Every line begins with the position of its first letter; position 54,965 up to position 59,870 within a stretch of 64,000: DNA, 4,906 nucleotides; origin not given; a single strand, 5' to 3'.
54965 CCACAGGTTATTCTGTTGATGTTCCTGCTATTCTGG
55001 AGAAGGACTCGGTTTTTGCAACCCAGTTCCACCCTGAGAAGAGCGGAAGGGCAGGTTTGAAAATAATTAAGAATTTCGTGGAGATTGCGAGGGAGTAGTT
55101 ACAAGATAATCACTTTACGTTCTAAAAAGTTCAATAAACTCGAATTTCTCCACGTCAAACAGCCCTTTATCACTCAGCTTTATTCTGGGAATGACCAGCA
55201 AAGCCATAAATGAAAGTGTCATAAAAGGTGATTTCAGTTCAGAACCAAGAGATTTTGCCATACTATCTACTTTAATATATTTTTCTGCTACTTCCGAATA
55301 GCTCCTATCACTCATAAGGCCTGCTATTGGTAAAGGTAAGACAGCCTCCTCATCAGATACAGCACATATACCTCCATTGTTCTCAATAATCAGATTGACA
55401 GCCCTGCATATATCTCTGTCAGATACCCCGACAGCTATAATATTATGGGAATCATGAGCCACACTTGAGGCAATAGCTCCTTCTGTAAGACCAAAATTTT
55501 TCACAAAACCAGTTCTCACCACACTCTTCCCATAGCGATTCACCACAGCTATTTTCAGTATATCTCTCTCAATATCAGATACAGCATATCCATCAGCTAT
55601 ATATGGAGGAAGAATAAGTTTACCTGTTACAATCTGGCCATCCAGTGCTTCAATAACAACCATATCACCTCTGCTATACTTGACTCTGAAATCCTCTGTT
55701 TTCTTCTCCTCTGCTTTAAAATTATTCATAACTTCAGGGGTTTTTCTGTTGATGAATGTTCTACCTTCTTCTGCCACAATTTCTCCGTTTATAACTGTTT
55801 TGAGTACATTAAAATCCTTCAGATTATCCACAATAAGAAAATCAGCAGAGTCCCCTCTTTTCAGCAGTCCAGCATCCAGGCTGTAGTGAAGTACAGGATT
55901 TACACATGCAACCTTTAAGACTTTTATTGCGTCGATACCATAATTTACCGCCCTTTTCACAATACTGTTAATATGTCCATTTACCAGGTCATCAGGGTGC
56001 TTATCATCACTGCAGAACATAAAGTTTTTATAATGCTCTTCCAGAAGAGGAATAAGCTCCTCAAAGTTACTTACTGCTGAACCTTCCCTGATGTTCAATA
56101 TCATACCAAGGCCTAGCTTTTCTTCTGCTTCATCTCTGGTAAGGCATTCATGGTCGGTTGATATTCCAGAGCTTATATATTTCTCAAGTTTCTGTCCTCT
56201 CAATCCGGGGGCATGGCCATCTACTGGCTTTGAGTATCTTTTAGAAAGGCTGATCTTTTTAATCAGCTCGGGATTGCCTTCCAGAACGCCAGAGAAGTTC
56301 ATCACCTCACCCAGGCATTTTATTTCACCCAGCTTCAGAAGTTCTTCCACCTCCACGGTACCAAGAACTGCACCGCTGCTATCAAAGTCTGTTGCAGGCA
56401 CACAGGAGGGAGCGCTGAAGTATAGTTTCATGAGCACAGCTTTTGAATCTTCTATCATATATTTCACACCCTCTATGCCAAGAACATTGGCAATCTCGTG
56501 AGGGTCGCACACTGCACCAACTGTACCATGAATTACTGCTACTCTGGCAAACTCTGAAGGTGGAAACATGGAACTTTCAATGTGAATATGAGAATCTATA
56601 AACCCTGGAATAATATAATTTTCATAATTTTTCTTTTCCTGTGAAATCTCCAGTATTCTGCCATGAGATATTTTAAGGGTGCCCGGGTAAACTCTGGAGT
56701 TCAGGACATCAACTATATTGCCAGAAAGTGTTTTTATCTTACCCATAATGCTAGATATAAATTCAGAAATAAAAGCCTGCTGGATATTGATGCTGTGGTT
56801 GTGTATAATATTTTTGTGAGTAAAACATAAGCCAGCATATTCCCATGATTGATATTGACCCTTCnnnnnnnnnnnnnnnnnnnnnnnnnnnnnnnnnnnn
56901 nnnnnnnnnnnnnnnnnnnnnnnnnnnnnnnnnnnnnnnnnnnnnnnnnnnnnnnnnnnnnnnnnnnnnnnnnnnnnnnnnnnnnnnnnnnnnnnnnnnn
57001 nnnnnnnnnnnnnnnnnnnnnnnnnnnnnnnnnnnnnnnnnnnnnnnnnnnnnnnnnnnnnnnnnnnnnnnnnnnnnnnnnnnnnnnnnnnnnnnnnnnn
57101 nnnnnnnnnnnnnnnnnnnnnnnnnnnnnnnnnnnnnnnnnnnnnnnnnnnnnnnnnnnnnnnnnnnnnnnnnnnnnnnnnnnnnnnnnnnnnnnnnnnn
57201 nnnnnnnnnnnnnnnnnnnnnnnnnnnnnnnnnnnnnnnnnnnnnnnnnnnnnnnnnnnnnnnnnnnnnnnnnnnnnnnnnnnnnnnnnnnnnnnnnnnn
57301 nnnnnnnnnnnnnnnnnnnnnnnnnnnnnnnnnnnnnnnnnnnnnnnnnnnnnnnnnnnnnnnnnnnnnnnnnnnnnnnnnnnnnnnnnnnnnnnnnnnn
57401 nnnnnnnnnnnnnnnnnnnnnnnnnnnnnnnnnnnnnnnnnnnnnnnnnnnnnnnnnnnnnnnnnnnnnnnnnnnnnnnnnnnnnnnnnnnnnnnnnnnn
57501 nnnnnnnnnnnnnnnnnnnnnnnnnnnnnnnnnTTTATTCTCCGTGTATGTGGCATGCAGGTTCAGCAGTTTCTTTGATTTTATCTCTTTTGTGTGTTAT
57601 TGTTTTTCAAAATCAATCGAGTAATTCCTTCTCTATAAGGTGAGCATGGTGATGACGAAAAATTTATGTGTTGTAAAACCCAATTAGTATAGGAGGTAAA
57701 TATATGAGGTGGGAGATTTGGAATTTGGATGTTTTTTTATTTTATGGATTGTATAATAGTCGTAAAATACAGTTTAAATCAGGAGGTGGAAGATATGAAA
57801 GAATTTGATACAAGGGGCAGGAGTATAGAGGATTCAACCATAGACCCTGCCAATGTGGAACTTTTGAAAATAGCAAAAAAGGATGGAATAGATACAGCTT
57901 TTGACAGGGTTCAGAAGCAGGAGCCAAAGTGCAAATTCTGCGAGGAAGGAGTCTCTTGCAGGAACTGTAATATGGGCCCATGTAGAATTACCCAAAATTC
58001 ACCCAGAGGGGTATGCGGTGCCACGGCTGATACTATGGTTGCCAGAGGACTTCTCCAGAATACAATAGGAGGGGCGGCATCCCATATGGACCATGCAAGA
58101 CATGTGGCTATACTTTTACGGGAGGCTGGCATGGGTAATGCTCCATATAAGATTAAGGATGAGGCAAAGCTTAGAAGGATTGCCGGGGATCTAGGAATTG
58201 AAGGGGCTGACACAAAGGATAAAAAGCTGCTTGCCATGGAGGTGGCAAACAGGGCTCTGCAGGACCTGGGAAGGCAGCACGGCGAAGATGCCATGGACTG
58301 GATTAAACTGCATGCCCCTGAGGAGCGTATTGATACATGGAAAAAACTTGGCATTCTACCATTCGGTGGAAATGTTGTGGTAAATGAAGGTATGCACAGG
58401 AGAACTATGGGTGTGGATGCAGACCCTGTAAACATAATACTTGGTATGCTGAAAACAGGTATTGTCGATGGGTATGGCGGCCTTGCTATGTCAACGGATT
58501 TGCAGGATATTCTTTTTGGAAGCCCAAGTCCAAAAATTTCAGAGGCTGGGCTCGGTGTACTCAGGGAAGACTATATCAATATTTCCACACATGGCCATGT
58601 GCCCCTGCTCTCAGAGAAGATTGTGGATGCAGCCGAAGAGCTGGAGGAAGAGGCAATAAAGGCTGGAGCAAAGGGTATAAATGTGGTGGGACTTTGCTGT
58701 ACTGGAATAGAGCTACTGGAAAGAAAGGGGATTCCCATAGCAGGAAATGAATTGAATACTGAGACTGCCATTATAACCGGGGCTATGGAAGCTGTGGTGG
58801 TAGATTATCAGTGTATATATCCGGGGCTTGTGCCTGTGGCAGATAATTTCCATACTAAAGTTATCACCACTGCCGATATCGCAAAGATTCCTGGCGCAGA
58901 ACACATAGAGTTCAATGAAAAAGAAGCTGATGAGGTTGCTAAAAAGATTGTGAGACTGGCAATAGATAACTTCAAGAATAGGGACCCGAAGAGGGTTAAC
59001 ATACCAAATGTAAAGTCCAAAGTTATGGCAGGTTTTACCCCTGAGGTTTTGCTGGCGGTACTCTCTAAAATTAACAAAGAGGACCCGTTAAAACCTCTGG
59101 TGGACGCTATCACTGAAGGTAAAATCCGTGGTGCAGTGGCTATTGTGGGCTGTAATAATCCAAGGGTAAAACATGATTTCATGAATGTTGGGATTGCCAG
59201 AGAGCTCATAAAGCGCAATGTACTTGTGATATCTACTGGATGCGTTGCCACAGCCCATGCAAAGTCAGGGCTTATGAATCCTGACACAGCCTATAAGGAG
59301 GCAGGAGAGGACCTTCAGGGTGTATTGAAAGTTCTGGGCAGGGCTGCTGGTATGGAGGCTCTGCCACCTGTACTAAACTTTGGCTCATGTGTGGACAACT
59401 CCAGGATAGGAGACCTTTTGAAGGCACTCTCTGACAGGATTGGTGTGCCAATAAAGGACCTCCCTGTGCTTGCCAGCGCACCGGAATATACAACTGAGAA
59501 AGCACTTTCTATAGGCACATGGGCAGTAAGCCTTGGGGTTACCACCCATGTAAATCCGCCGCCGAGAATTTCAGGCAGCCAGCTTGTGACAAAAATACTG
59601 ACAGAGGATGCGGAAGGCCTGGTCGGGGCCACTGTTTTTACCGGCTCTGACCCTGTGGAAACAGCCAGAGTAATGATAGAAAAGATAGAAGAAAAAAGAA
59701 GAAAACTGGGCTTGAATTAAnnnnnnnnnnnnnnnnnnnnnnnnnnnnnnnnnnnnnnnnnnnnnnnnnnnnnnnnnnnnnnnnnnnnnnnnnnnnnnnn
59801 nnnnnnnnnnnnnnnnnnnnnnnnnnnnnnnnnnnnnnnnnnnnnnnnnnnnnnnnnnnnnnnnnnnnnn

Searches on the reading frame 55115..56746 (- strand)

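Call 77: search_protein_families(library=pfam, proteins=[window:55115-56746:-], max_evalue=0.00001)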
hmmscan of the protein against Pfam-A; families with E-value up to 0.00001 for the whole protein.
window:55115-56746:- (543 aa): 2 families
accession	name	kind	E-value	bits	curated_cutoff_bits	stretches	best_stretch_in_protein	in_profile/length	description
PF13382.11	Adenine_deam_C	-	5.6e-65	218.3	27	1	371-536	1-169/169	Adenine deaminase C-terminal domain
PF01979.26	Amidohydro_1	-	2.8e-34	119.3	25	1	44-324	1-345/345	Amidohydrolase family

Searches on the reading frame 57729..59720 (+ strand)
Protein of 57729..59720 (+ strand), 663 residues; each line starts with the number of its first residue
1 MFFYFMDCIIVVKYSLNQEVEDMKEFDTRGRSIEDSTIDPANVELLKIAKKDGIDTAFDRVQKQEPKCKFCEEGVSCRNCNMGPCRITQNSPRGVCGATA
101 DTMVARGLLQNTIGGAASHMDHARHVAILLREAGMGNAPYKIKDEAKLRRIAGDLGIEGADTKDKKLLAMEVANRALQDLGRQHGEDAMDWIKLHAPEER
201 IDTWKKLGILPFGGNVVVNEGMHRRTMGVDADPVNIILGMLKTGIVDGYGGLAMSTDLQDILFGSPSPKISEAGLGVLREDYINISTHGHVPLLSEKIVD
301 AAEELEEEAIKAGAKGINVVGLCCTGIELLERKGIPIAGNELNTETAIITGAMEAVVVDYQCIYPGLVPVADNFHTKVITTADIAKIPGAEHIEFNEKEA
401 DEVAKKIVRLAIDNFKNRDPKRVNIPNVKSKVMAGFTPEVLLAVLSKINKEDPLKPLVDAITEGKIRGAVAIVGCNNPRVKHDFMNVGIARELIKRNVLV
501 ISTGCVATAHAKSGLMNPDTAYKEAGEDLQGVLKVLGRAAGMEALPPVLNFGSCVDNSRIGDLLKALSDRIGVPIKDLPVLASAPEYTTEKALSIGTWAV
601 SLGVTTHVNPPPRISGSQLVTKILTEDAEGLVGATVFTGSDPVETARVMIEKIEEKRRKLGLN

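Call 77: search_protein_families(library=pfam, proteins=[window:57729-59720:+], max_evalue=0.00001)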
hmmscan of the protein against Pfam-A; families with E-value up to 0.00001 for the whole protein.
window:57729-59720:+ (663 aa): 1 family
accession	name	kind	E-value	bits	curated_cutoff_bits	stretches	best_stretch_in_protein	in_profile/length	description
PF03063.25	Prismane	-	3.7e-161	537.7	27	1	75-642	1-512/513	Prismane/CO dehydrogenase family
